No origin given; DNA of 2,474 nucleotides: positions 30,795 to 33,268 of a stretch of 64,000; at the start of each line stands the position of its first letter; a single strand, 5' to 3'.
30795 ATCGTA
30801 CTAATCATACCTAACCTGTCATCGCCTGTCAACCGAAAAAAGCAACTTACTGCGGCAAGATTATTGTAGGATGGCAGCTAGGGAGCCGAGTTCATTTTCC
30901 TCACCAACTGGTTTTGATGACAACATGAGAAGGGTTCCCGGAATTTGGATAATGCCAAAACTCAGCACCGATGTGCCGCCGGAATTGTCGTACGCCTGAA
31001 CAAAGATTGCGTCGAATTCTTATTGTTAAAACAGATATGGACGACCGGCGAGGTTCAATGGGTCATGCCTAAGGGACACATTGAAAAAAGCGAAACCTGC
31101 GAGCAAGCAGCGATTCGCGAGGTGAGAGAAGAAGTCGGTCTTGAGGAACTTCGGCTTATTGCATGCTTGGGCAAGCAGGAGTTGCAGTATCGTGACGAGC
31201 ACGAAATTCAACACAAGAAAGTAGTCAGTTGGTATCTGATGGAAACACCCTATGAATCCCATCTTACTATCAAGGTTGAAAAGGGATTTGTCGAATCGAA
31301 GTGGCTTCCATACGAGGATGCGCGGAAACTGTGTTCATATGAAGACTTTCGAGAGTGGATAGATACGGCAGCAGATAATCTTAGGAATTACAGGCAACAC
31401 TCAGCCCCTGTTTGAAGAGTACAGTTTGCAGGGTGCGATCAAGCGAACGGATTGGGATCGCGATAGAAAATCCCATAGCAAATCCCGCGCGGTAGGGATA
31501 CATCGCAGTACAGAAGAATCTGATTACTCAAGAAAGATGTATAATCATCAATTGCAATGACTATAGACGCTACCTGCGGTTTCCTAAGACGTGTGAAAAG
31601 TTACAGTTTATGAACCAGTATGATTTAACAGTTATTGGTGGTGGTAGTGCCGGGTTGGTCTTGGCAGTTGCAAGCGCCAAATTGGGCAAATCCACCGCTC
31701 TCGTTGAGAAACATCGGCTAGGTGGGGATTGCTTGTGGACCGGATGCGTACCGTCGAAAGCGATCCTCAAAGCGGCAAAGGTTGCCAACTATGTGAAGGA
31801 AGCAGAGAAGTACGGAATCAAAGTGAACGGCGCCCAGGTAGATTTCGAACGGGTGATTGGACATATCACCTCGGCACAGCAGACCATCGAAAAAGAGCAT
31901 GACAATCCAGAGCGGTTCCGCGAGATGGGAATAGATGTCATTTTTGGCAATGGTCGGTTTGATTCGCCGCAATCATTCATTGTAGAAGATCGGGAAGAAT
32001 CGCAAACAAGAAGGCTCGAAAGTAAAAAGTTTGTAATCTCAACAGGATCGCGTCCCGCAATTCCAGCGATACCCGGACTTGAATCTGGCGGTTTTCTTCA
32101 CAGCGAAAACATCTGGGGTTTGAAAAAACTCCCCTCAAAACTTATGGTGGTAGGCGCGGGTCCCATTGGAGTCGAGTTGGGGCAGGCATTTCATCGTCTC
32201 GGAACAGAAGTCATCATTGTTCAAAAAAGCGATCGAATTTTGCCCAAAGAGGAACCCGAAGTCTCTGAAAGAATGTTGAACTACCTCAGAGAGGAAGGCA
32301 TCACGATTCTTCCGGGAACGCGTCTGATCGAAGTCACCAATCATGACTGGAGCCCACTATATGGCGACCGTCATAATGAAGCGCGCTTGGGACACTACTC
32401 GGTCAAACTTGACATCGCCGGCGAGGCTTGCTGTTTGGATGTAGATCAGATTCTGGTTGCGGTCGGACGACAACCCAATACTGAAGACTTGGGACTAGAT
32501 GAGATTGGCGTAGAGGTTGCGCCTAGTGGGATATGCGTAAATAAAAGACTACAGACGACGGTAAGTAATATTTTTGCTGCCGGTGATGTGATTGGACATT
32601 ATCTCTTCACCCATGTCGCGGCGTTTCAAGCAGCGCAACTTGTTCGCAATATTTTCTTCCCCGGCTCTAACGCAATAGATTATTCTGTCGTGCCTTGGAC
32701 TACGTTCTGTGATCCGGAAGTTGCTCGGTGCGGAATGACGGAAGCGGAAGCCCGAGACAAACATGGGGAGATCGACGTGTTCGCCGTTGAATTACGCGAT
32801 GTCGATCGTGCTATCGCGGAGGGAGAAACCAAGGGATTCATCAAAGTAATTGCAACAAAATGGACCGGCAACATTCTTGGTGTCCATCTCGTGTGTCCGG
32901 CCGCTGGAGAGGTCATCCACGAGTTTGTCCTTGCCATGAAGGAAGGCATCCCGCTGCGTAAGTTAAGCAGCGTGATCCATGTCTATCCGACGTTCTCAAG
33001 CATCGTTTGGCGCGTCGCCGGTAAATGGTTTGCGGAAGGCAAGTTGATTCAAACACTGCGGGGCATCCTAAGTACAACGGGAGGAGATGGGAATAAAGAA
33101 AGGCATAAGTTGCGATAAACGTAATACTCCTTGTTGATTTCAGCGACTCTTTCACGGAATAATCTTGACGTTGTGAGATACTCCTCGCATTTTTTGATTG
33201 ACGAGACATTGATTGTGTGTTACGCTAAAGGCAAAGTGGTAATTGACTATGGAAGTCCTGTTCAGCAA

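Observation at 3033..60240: Dispersed, modular (BOX-like) intergenic repeat family: leader + 1-5 degenerate ~36-nt GATC-bounded units + C-rich tail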

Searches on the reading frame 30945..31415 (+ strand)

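Call 47: search_protein_families(library=pfam, proteins=[window:30945-31415:+])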
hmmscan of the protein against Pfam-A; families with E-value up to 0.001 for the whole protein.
window:30945-31415:+ (156 aa): 1 family
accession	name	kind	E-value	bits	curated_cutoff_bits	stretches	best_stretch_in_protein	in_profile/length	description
PF00293.34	NUDIX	-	9.4e-20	71.4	21.1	1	9-134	3-126/134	NUDIX domain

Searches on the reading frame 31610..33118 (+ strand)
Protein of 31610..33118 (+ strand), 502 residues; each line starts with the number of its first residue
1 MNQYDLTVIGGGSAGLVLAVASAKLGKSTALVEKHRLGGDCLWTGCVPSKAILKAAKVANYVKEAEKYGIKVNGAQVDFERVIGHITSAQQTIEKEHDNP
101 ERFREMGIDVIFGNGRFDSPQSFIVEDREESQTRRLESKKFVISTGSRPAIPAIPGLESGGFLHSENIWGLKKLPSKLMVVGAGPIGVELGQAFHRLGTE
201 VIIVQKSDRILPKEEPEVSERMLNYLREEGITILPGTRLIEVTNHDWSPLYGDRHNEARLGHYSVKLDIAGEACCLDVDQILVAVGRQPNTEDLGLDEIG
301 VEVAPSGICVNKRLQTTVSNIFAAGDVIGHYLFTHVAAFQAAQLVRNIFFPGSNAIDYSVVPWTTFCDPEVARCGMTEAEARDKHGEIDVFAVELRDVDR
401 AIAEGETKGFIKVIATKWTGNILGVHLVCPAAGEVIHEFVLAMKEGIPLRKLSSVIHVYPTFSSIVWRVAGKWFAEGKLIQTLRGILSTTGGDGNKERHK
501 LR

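Call 47: search_protein_families(library=pfam, proteins=[window:31610-33118:+])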
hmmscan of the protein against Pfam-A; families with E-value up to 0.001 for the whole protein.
window:31610-33118:+ (502 aa): 12 families
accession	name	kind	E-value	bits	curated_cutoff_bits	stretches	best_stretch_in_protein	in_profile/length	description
PF07992.20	Pyr_redox_2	-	7e-59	200.1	26.1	1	4-341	1-291/291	Pyridine nucleotide-disulphide oxidoreductase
PF02852.28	Pyr_redox_dim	-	3.1e-32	111.5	25.3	1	361-467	1-108/110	Pyridine nucleotide-disulphide oxidoreductase, dimerisation domain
PF00070.33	Pyr_redox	-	1.8e-22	80.1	22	1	177-245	1-69/82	Pyridine nucleotide-disulphide oxidoreductase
PF01134.28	GIDA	-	1.8e-08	34.3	22.1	1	5-64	1-55/391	Glucose inhibited division protein A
PF13738.12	Pyr_redox_3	-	2.9e-08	33.8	30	1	131-246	118-242/305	Pyridine nucleotide-disulphide oxidoreductase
PF12831.13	FAD_oxidored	-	6.1e-08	32.8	27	1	5-39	1-36/416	FAD dependent oxidoreductase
PF01494.25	FAD_binding_3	-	3.5e-07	30.2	22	0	179-231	5-58/349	FAD binding domain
PF13434.12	Lys_Orn_oxgnase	-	9e-07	28.8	21.3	1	121-222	130-237/339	L-lysine 6-monooxygenase/L-ornithine 5-monooxygenase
PF03486.20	HI0933_like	-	1e-05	25.6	50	0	5-37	2-35/244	HI0933-like protein Rossmann domain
PF13450.12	NAD_binding_8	-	2.1e-05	25.2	21.9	1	8-41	1-35/68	NAD(P)-binding Rossmann-like domain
PF00890.30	FAD_binding_2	-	0.00014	21.7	20.4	1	5-36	1-32/414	FAD binding domain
PF05834.18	Lycopene_cycl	-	0.00061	19.4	23.4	0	5-34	1-32/380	Lycopene cyclase protein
